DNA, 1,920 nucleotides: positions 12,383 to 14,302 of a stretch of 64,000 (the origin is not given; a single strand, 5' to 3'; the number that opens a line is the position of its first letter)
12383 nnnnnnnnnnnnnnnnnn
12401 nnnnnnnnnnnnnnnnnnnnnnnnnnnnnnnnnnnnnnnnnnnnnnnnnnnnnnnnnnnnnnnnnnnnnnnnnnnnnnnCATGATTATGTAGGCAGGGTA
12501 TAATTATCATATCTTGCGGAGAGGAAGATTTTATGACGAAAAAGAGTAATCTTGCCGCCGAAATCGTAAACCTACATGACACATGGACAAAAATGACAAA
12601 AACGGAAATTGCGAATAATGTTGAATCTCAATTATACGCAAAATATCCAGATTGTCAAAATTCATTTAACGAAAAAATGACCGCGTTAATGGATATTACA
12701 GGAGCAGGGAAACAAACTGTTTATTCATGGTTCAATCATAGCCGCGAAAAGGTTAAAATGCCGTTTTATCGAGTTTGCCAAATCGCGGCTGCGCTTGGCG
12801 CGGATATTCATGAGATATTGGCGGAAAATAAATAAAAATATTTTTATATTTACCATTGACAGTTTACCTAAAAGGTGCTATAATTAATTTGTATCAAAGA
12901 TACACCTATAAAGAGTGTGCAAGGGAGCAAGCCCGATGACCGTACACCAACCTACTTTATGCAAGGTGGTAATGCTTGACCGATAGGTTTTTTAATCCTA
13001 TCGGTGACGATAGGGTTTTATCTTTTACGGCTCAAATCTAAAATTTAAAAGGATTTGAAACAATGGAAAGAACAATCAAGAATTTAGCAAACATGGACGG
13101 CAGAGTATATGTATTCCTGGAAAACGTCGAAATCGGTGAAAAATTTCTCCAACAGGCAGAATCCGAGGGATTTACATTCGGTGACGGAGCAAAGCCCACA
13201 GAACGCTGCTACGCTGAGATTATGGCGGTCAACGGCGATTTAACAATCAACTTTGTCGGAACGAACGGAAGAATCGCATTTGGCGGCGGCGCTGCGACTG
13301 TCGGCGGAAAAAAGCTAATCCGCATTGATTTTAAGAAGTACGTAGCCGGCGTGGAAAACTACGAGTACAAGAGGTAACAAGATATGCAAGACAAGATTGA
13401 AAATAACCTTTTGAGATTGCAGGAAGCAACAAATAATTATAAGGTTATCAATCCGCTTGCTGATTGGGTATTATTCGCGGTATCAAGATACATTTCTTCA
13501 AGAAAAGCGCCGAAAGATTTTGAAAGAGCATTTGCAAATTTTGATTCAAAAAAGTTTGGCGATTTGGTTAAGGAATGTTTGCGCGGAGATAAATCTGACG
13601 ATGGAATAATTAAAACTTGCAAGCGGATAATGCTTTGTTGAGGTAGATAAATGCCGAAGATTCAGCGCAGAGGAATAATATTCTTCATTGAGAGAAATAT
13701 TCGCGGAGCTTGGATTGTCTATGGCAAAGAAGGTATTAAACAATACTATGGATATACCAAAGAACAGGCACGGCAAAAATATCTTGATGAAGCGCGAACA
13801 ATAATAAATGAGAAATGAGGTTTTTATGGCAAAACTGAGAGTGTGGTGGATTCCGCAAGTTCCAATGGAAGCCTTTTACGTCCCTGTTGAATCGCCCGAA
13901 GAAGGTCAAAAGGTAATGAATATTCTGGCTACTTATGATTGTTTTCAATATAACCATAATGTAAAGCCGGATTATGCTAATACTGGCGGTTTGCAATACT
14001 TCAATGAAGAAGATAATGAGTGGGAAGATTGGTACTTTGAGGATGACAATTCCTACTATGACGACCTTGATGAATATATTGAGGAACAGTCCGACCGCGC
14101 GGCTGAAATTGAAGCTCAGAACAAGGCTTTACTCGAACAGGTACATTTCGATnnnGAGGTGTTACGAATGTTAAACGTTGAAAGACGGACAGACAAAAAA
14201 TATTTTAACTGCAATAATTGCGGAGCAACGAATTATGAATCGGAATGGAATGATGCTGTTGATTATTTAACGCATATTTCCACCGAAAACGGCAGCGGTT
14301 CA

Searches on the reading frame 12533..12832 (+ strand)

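Call 36: search_protein_families(library=pfam, proteins=[window:12533-12832:+], max_evalue=1)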
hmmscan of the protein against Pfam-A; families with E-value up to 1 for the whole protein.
window:12533-12832:+ (100 aa): 5 families
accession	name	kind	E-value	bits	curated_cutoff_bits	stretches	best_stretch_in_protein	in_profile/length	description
PF06508.19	QueC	-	0.0083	16.1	22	1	21-78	111-158/210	Queuosine biosynthesis protein QueC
PF07022.19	Phage_CI_repr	-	0.03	15.1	22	1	51-97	17-59/65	Bacteriophage CI repressor helix-turn-helix domain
PF06056.18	Terminase_5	-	0.11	12.8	20.3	0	60-80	27-47/58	Putative ATPase subunit of terminase (gpP-like)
PF13443.12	HTH_26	-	0.13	13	22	1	48-96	12-58/63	Cro/C1-type HTH DNA-binding domain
PF13384.12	HTH_23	-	0.26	11.6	24.6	0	51-70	22-41/50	Homeodomain-like domain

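Call 80: search_protein_families(library=phrogs, proteins=[window:12533-12832:+], max_evalue=0.001)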
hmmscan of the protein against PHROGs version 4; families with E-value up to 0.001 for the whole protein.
window:12533-12832:+ (100 aa): 0 families

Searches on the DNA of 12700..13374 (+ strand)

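Call 34: search_rna_families(source=window, start=12700, end=13200, threshold=gathering, show_alignments=1)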
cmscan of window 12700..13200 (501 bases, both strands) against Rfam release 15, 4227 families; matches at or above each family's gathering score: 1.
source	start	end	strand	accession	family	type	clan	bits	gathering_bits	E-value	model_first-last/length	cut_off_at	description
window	12903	13016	+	RF00162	SAM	Cis-reg; riboswitch;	CL00012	49.5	44.4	1.9e-10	1-108/108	no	SAM riboswitch aptamer (S box leader)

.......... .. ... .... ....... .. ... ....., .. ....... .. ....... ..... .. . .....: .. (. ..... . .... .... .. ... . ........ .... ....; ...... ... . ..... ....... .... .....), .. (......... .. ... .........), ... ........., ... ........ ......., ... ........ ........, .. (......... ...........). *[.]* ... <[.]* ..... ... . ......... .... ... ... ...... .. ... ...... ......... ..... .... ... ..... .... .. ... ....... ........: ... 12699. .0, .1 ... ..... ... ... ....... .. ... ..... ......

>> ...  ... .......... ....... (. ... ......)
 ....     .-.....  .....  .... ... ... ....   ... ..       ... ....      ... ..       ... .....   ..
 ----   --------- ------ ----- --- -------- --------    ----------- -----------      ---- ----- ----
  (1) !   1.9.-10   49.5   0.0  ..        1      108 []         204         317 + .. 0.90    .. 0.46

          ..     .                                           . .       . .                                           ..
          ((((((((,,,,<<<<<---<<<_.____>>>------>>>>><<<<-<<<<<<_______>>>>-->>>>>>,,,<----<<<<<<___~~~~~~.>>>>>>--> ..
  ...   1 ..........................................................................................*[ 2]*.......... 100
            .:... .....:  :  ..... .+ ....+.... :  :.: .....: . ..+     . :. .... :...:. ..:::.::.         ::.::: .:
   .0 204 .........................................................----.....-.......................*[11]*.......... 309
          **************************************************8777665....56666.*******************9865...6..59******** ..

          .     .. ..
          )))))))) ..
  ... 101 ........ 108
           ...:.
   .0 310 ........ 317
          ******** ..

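Call 104: search_rna_families(source=L116, start=6300, end=7400, threshold=evalue, max_evalue=0.1)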
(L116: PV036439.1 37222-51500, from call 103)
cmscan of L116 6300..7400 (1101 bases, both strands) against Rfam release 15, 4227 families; matches with E-value up to 0.1: 1.
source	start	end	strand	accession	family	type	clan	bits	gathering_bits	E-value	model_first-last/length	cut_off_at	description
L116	6824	6947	+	RF00162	SAM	Cis-reg; riboswitch;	CL00012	59.9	44.4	3.8e-13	1-108/108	no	SAM riboswitch aptamer (S box leader)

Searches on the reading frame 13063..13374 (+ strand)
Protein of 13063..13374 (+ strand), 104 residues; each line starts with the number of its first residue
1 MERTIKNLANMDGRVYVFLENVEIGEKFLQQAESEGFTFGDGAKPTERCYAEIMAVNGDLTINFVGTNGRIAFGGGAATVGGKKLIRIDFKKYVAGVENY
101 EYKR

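Call 35: find_homologous_proteins(query=window:13063-13374:+)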
Query window:13063-13374:+ (104 aa): 174 proteins with E <= 0.001 among 174 candidates; the best 120 are listed.
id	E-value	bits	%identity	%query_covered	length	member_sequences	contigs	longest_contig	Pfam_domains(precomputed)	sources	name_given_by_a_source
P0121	7.0e-62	224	100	100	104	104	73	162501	-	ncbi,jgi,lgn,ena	-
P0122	1.3e-60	220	97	100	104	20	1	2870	-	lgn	-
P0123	1.5e-55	204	89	99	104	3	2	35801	-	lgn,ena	-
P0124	1.7e-55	204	87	100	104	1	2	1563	-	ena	-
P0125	4.8e-53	196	89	98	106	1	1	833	-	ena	-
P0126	1.8e-47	178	80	98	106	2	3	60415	-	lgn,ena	-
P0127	9.3e-47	175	79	98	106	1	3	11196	-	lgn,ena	-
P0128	1.3e-46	175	78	98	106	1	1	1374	-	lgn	-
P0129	1.3e-46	175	78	98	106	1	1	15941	-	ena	-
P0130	3.1e-46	174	78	98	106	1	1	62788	-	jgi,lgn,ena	-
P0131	4.8e-46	173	78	98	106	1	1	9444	-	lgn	-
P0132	6.1e-46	173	78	97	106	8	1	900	-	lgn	-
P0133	2.9e-45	171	76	97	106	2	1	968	-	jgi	jgi:hypothetical protein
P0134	4.8e-45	170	78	98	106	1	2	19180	-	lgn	-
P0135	8.3e-45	169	76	99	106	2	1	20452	-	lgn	-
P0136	1.8e-44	168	74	98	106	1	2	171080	-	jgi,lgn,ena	-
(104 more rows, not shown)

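Call 36: search_protein_families(library=pfam, proteins=[window:13063-13374:+], max_evalue=1)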
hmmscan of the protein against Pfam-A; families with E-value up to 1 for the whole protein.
window:13063-13374:+ (104 aa): 0 families

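Call 58: predict_structure(alignment_id=A6)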
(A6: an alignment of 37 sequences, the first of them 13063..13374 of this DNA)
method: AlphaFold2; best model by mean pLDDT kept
length: 104 residues; sequences in the alignment: 37
mean_pLDDT: 94.0   pTM: 0.85
mean pLDDT of the five models: 94.0, 93.8, 93.6, 93.5, 89.0
residues with pLDDT >= 90: 91; 70-90: 12; 50-70: 1; < 50: 0
segments of 3 or more residues with pLDDT < 50: none
pLDDT, mean of each block of 10 residues (from residue 1): 90 96 97 97 95 96 93 90 94 95 88
secondary structure, 60 per line:
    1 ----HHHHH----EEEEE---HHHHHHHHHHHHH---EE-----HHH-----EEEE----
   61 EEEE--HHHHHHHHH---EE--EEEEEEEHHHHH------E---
elements in order: H5-9 E14-18 H22-34 E53-56 E61-64 H67-75 E83-89 H90-94

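Call 79: search_protein_families(library=padloc, proteins=[window:13063-13374:+], max_evalue=0.01)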
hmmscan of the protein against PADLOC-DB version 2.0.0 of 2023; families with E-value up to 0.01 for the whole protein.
window:13063-13374:+ (104 aa): 0 families

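Call 80: search_protein_families(library=phrogs, proteins=[window:13063-13374:+], max_evalue=0.001)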
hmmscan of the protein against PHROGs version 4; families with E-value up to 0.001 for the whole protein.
window:13063-13374:+ (104 aa): 0 families

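Call 81: search_protein_families(library=ncbifam, proteins=[window:13063-13374:+], max_evalue=0.01)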
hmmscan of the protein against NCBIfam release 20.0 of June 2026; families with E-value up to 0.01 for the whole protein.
window:13063-13374:+ (104 aa): 0 families

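Call 82: find_encoding_contigs(protein=P0136, flank=10000, max_places=2)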
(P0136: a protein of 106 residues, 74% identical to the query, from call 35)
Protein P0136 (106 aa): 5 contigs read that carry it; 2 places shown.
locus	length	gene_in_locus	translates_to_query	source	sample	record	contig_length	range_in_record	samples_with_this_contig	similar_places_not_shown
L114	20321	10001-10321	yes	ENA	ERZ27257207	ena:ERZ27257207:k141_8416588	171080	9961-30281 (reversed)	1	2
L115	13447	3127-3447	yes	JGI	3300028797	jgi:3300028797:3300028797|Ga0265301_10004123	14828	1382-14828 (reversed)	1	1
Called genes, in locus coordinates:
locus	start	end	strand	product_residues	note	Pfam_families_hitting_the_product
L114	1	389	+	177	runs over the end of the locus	-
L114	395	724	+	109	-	-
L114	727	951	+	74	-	-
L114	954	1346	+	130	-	-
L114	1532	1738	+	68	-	-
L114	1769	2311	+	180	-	-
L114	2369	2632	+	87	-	-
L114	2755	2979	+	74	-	-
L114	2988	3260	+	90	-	-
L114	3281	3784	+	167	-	-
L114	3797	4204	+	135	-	-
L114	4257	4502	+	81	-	-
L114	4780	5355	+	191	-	-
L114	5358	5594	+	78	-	-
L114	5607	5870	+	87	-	-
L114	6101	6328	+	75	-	-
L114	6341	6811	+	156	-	-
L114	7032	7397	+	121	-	-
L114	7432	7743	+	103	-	-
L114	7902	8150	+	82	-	-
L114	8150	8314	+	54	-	-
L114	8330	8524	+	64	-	-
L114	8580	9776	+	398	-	-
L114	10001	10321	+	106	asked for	-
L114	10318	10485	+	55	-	-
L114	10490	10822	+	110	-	PF17420:GP17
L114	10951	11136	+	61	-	-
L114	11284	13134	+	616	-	PF18847:LPD29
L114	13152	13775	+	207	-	-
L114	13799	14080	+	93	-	-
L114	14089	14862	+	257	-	PF02384:N6_Mtase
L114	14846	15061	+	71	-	-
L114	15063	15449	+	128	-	-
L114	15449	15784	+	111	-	-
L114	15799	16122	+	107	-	-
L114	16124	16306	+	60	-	-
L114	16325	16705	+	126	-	-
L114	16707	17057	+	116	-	-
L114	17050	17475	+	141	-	-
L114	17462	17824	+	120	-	-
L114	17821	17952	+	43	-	-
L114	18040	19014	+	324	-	PF00589:Phage_integrase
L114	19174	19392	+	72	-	-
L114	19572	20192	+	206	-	-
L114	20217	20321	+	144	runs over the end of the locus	-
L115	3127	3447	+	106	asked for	-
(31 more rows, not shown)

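Call 102: search_dna_similar(query=window:13063-13374:+, collection=phages, mode=protein, max_rows=15)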
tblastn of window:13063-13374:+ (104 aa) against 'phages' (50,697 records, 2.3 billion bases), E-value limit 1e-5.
Records with a match: 1; places in all: 1; records where one place covers at least 80% of the query: 1.
Best place of each record, by identity: <60% 1.
By first word of the organism name: Ruminococcus 1.
By host as written in the record: Ruminococcus sp. 1.
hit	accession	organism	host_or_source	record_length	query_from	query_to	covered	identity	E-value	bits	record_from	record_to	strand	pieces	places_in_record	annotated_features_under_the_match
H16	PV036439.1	Ruminococcus phage NatCom_28274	Ruminococcus sp.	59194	3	100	94%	45.9%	1e-20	90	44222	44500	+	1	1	hypothetical protein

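Call 103: get_annotated_region(hit=H16, flank=7000)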
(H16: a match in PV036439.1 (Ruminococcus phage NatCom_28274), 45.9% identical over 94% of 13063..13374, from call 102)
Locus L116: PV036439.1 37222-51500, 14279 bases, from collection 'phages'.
description: Ruminococcus phage NatCom_28274, complete genome.
organism: Ruminococcus phage NatCom_28274 (NCBI taxid 3403537)
taxonomy: Viruses; Duplodnaviria; Heunggongvirae; Uroviricota; Caudoviricetes; Ca. Heliusvirales
host: Ruminococcus sp.; source: human feces; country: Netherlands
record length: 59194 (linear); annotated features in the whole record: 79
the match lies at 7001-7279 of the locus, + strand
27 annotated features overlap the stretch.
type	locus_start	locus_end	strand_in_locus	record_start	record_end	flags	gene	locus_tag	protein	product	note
CDS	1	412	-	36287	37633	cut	-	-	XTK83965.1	hypothetical protein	-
CDS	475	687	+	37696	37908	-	-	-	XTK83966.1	hypothetical protein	-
CDS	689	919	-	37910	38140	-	-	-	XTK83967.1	hypothetical protein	-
CDS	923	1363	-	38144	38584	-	-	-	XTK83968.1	hypothetical protein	-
CDS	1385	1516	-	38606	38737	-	-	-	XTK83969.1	hypothetical protein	-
CDS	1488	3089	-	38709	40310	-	-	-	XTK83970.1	terminase large subunit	-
CDS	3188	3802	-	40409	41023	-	-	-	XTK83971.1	hypothetical protein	-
CDS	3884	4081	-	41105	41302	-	-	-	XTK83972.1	hypothetical protein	-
CDS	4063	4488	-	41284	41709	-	-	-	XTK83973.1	hypothetical protein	-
CDS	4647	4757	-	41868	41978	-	-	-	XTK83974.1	hypothetical protein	-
CDS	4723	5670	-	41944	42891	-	-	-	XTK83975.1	hypothetical protein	-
CDS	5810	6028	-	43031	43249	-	-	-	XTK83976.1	hypothetical protein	-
CDS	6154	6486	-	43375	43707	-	-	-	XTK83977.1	GTP-binding domain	-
CDS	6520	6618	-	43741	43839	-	-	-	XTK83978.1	hypothetical protein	-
CDS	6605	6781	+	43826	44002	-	-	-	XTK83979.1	hypothetical protein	-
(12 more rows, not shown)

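Call 115: search_protein_representatives(alignment_id=A6)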
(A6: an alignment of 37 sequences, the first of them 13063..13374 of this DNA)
Query: 37 sequences, 106 profile positions. Proteins with E-value up to 0.001 (for the whole library): 440; up to 1e-10: 245; up to 1e-30: 7. The best 150 are listed.
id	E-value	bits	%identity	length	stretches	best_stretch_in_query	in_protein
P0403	5.5e-45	168.2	-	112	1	2-105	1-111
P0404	6.9e-38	145.4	-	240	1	2-104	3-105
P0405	1.8e-36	140.8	-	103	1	1-103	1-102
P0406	2.4e-34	134.0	-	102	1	1-101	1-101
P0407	4.6e-33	129.9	-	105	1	2-102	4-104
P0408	1.7e-31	124.8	-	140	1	3-91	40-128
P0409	3.9e-31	123.7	-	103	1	2-104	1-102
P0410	1.2e-30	122.2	-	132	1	2-104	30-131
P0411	1.3e-30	121.9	-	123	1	2-95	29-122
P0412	2.0e-29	118.2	-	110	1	2-104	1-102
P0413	2.7e-29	117.8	-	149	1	3-102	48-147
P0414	4.6e-29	117.0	-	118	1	2-102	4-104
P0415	7.6e-29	116.3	-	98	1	2-104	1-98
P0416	1.1e-28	115.8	-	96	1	2-101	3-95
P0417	1.2e-28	115.6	-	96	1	2-101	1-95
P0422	1.4e-27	112.2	-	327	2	2-104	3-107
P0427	9.3e-27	109.6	-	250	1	2-91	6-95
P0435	2.2e-24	101.9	-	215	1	2-105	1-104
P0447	4.5e-23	97.7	-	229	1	5-88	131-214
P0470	8.5e-21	90.4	-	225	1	2-103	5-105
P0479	5.3e-20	87.9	-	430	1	2-103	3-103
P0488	3.5e-19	85.3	-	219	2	2-104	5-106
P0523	3.0e-16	75.8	-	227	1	2-103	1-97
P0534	2.0e-15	73.1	-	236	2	5-104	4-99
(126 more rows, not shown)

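Call 116: search_protein_families(library=pfam, proteins=[P0404, P0422, P0427, P0435, P0470, P0479, P0488, P0523, P0534, P0447], max_evalue=0.001)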
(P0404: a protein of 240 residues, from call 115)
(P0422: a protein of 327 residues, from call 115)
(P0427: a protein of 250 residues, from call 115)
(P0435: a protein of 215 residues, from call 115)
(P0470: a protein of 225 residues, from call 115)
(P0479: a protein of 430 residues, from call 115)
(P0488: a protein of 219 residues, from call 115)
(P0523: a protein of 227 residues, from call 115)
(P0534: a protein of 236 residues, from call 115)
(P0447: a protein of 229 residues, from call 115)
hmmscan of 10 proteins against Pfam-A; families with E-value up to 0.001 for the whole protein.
P0404 (240 aa): 1 family
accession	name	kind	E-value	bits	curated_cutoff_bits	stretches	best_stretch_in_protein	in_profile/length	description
PF07661.19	MORN_2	-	0.00088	19.7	29.6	0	202-215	5-18/22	MORN repeat variant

P0422 (327 aa): 0 families

P0427 (250 aa): 1 family
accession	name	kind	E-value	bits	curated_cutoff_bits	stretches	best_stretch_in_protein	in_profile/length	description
PF07661.19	MORN_2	-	0.00027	21.2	29.6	0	134-150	3-19/22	MORN repeat variant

P0435 (215 aa): 0 families

P0470 (225 aa): 0 families

P0479 (430 aa): 5 families
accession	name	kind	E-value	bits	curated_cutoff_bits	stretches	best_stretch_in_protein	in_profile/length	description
PF02826.25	2-Hacid_dh_C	-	5.4e-48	163.1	25.1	1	209-384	1-178/178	D-isomer specific 2-hydroxyacid dehydrogenase, NAD binding domain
PF00389.36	2-Hacid_dh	-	1.1e-11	44.9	24.6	1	121-417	8-133/134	D-isomer specific 2-hydroxyacid dehydrogenase, catalytic domain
PF00670.27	AdoHcyase_NAD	-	0.00013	22.6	27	1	241-335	22-112/162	S-adenosyl-L-homocysteine hydrolase, NAD binding domain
PF01262.27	AlaDh_PNT_C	-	0.00013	21.9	23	0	234-328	20-124/214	Alanine dehydrogenase/PNT, C-terminal domain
PF03446.21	NAD_binding_2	-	0.00073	20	21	0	245-335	2-95/161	NAD binding domain of 6-phosphogluconate dehydrogenase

P0488 (219 aa): 0 families

P0523 (227 aa): 0 families

P0534 (236 aa): 0 families

P0447 (229 aa): 0 families

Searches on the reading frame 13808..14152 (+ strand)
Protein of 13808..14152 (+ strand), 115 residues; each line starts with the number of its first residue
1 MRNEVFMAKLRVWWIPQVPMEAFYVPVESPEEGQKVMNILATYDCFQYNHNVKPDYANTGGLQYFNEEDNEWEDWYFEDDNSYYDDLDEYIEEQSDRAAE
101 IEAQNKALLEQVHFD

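Call 36: search_protein_families(library=pfam, proteins=[window:13808-14152:+], max_evalue=1)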
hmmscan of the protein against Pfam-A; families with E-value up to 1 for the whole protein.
window:13808-14152:+ (115 aa): 1 family
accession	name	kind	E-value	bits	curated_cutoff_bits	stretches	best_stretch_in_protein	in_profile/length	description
PF17420.7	GP17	-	2e-25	89.3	25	1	9-93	2-95/98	Superinfection exclusion gene product 17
